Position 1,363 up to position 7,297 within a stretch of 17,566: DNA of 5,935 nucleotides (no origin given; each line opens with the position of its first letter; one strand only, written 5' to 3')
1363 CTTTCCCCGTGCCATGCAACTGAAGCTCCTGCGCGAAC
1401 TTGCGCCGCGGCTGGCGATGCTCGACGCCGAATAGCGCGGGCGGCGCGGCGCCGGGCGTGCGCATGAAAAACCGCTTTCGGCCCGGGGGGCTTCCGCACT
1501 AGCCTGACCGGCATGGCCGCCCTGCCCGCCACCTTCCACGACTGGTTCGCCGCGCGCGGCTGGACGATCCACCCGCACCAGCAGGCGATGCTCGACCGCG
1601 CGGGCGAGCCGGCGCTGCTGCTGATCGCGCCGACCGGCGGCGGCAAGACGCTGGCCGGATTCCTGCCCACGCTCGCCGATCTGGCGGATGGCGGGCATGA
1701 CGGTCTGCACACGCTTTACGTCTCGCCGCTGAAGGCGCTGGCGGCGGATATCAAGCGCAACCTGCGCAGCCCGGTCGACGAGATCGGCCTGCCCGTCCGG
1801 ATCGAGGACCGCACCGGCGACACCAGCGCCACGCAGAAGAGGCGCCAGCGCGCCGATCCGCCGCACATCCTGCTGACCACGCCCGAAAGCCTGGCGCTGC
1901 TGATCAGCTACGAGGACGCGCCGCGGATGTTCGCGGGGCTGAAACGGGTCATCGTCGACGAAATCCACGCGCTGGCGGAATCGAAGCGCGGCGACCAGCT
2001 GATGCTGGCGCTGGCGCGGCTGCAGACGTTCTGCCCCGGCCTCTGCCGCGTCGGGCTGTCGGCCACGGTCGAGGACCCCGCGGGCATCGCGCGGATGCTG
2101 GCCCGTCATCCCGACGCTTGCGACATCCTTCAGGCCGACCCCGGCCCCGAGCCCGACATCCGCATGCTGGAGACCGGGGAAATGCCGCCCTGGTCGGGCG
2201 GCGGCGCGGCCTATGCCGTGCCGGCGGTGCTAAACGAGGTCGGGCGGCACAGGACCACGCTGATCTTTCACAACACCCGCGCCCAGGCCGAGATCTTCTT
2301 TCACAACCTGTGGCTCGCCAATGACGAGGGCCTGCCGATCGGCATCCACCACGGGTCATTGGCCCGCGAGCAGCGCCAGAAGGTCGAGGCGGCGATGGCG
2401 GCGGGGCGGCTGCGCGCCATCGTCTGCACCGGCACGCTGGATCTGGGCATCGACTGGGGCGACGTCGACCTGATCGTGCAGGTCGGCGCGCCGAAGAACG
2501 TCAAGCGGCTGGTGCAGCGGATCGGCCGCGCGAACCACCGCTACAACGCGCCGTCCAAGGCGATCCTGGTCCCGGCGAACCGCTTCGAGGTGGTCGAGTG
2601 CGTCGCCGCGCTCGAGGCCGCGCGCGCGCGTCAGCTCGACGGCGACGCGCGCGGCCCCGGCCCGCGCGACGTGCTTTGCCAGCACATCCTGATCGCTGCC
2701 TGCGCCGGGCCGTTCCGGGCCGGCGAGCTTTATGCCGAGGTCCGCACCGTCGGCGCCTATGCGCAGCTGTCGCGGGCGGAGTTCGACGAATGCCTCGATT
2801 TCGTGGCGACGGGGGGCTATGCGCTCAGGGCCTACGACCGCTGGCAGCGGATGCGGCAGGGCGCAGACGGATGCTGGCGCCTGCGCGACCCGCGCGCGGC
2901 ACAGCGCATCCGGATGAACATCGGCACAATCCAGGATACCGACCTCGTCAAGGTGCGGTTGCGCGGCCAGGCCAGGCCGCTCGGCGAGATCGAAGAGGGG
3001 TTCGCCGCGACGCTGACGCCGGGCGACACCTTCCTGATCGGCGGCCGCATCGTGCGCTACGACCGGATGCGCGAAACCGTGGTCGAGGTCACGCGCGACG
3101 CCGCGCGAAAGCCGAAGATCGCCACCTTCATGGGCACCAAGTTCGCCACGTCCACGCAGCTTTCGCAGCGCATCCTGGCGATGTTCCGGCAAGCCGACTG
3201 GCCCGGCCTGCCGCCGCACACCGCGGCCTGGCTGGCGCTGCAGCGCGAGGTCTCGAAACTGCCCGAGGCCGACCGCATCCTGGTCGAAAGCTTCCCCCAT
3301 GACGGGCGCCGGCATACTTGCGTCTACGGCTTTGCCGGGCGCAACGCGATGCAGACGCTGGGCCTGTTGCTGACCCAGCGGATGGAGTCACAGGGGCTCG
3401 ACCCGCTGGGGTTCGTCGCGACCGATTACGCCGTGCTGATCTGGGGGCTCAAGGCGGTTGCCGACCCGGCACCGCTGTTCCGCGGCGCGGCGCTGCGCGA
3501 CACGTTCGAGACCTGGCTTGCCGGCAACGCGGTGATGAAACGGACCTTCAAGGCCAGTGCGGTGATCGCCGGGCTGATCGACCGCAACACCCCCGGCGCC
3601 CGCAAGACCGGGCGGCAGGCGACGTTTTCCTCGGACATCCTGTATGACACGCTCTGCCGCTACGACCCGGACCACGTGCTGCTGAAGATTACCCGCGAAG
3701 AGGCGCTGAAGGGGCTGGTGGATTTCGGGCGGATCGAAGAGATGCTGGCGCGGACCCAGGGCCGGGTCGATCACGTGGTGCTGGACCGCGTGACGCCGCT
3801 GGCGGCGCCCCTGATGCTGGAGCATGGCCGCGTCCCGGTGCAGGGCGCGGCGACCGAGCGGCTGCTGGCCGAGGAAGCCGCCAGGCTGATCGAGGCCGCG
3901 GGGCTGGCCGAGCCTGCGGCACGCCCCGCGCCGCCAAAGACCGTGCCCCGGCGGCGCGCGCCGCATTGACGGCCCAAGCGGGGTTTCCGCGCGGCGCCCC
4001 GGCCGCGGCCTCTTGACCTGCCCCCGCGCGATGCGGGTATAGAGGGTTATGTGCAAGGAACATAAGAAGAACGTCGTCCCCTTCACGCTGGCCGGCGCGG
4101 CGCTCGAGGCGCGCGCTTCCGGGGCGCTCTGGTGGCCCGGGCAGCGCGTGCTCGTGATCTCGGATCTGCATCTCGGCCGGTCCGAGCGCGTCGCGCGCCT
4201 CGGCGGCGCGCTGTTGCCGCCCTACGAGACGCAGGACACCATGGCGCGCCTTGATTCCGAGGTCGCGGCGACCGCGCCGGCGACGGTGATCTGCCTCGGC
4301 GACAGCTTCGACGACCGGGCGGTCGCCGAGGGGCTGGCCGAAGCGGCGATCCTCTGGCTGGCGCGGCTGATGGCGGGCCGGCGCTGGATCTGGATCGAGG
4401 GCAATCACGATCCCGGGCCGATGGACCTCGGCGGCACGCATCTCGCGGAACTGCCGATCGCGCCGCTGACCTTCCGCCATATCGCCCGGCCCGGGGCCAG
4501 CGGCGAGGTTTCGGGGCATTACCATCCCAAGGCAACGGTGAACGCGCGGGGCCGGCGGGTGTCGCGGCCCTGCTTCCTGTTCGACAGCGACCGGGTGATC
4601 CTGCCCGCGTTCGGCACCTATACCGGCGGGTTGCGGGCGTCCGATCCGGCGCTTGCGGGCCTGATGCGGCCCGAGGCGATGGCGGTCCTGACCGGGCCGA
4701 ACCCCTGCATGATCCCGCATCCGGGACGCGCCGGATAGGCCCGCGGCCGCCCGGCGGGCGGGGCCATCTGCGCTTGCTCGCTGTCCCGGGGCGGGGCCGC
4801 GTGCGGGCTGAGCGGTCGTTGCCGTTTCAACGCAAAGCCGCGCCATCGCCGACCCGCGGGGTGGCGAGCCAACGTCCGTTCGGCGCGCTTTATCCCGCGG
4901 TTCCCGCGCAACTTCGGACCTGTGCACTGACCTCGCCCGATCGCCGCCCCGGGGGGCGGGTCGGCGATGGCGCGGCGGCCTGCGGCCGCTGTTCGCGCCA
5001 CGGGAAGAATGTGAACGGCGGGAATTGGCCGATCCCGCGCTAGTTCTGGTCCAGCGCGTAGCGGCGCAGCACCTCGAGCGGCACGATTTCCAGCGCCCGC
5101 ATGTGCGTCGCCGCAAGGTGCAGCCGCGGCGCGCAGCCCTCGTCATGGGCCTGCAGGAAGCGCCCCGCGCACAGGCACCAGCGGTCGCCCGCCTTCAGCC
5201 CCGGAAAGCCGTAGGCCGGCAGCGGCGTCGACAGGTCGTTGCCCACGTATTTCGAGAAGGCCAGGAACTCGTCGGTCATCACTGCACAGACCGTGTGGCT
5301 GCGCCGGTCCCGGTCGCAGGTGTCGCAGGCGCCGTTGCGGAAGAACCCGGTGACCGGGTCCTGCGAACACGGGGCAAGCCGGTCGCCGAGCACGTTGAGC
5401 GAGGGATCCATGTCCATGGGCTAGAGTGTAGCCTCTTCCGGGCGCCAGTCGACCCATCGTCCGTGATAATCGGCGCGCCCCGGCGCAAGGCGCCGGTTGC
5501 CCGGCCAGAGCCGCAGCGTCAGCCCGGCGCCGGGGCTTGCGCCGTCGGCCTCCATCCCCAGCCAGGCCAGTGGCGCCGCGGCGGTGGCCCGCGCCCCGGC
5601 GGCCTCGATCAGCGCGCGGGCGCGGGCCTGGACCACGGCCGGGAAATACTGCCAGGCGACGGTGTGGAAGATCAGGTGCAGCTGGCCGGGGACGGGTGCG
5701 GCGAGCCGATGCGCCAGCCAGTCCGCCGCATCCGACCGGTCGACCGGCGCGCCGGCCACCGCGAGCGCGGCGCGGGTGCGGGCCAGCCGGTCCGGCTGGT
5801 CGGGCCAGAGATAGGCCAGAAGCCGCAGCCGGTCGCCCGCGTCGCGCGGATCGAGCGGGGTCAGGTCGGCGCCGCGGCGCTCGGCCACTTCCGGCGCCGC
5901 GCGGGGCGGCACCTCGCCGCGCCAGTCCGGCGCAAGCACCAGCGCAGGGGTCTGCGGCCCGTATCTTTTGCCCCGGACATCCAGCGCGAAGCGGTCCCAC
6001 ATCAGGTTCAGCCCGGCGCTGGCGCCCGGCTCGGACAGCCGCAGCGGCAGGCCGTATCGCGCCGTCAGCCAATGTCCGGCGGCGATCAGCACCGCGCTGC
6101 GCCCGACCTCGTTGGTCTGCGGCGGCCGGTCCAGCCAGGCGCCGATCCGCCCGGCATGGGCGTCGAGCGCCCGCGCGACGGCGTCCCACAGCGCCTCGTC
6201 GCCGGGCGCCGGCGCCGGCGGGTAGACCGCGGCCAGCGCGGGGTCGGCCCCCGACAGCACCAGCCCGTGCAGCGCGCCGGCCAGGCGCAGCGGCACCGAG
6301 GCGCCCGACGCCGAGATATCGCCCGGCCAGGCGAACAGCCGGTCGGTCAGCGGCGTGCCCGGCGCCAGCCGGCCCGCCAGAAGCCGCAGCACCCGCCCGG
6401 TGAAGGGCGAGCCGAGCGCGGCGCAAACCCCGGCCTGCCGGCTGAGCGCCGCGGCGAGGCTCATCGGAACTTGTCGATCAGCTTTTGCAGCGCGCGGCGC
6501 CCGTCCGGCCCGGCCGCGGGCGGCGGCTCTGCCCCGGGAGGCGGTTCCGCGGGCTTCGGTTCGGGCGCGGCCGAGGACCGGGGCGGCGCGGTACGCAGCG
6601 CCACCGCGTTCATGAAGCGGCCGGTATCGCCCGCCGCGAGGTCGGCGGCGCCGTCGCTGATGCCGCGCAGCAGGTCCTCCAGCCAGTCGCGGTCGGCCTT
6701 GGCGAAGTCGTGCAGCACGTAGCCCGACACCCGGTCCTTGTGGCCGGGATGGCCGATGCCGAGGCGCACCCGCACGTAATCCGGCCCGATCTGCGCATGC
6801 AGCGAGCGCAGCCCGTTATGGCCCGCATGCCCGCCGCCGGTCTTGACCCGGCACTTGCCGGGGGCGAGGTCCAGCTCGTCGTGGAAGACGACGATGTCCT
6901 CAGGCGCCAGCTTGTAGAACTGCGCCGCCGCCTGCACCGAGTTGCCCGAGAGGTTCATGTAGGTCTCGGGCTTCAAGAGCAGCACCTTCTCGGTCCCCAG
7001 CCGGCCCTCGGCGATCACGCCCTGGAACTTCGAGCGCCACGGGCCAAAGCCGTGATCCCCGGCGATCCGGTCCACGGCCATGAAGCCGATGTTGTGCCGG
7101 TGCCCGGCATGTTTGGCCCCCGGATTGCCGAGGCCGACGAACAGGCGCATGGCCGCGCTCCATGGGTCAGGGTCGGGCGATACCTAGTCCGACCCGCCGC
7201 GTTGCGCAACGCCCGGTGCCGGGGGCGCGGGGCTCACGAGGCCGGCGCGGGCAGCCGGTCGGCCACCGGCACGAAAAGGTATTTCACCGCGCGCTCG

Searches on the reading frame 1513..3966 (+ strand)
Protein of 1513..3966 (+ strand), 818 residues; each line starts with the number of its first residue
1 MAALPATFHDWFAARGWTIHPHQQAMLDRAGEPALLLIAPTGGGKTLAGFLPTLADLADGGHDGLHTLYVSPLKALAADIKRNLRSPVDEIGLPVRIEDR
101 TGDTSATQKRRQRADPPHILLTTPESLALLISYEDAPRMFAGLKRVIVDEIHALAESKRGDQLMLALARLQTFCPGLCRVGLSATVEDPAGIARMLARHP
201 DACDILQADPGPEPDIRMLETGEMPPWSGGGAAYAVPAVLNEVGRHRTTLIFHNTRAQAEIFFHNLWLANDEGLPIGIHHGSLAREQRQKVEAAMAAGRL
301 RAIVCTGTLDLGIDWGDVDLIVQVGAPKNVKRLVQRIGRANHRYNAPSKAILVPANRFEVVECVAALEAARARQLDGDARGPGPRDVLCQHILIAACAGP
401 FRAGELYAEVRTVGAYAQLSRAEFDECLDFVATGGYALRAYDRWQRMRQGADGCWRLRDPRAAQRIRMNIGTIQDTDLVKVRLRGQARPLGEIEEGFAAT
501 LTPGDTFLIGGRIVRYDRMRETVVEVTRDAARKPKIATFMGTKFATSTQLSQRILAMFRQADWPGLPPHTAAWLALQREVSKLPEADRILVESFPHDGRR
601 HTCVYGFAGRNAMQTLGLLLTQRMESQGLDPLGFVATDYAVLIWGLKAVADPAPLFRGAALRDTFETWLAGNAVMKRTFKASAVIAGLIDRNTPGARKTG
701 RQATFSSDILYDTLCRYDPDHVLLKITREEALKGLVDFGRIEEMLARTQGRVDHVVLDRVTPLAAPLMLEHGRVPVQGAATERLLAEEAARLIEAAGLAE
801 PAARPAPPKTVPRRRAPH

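Call 19: search_protein_families(library=pfam, proteins=[window:1513-3966:+], max_evalue=0.001)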
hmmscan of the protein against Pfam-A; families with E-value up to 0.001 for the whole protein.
window:1513-3966:+ (818 aa): 5 families
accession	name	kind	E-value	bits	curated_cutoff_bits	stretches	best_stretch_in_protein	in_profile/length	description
PF08494.16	DEAD_assoc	-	2.3e-45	155.2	23.5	1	583-764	1-191/191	DEAD/H associated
PF19306.5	WH_Lhr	-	2.9e-37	128.1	27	1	383-533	16-165/168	Large helicase-related protein, winged helix domain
PF00270.35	DEAD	-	8e-27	94.4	26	1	21-187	2-161/167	DEAD/DEAH box helicase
PF00271.37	Helicase_C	-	2.7e-17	63.4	23.5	1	242-340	11-106/110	Helicase conserved C-terminal domain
PF04851.21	ResIII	-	1.9e-06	28.4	22.5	1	21-187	6-163/164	Type III restriction enzyme, res subunit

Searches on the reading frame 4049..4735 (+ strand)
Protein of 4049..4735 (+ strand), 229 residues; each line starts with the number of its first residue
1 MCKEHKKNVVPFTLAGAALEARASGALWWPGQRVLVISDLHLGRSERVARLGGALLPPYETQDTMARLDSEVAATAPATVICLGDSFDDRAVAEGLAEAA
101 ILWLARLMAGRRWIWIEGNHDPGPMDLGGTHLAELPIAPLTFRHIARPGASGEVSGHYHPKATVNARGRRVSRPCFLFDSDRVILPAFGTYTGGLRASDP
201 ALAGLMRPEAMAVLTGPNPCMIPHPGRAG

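Call 19: search_protein_families(library=pfam, proteins=[window:4049-4735:+], max_evalue=0.001)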
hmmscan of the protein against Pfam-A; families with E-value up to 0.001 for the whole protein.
window:4049-4735:+ (229 aa): 2 families
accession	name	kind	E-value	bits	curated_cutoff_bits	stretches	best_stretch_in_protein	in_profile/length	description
PF00149.33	Metallophos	-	3e-08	34.8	21.5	1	33-127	2-72/191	Calcineurin-like phosphoesterase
PF22174.2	NMB1110-like_C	-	0.00099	19.4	27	0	23-41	19-37/69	Tail protein, C-terminal domain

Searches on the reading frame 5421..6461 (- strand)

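Call 19: search_protein_families(library=pfam, proteins=[window:5421-6461:-], max_evalue=0.001)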
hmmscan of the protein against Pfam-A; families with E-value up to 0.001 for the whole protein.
window:5421-6461:- (346 aa): 1 family
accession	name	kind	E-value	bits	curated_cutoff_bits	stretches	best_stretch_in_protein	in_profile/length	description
PF10094.14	DUF2332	-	1.9e-101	340.4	25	1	4-339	2-334/334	Uncharacterized protein conserved in bacteria (DUF2332)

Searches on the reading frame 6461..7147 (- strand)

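Call 19: search_protein_families(library=pfam, proteins=[window:6461-7147:-], max_evalue=0.001)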
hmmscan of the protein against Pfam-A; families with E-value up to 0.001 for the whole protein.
window:6461-7147:- (228 aa): 1 family
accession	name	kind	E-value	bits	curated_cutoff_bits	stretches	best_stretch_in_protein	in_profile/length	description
PF01195.25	Pept_tRNA_hydro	-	1.1e-62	211.6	27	1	2-182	1-182/183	Peptidyl-tRNA hydrolase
